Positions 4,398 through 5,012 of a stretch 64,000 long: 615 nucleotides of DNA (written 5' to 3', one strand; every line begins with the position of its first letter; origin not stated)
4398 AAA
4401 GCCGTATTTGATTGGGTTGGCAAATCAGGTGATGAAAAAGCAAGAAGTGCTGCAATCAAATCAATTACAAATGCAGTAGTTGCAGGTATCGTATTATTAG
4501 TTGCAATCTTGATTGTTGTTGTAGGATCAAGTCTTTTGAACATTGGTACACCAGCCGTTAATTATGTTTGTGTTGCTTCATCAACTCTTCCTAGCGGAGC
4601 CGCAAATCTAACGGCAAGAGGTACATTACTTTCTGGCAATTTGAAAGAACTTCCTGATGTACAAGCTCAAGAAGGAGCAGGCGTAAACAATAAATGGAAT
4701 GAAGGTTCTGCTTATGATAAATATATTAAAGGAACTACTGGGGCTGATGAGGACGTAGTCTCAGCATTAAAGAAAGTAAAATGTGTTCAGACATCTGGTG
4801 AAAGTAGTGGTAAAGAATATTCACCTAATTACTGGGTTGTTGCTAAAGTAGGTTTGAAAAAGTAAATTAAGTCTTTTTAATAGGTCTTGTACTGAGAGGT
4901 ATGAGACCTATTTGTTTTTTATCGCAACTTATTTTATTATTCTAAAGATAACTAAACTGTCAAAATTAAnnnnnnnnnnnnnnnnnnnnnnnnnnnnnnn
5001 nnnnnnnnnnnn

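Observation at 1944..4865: Pilin-like paralogs carry ~100-aa Cys-containing C-terminal ectodomains and variable N-terminal segments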

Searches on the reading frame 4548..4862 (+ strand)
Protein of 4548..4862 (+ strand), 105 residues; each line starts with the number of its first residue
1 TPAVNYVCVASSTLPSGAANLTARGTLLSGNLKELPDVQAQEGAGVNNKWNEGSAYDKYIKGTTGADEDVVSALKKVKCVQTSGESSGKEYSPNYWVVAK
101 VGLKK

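Call 45: search_solved_structures(query=A6, max_evalue=10)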
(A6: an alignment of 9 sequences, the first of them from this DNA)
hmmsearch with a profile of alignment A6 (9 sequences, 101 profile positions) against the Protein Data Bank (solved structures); distinct sequences matched with E-value up to 10: 2.
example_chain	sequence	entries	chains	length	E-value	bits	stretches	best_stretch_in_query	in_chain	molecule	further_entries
7o3k_A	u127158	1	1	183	1.4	13.3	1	6-73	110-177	Sandercyanin Fluorescent Protein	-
7yx1_A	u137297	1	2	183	1.4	13.2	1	6-73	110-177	Sandercyanin Fluorescent Protein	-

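Call 60: find_homologous_proteins(query=A6, max_evalue=0.01)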
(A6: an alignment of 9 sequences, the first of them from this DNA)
Query A6 (9 sequences) (105 aa, profile of the alignment): 1 proteins with E <= 0.01 among 529 candidates.
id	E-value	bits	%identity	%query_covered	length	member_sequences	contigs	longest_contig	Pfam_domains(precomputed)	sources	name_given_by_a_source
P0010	3.0e-16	78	30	38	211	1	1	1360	-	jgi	jgi:hypothetical protein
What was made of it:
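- Tried and rejected: A word-indexed search with the C-domain profile returned only one known family member (call 60).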
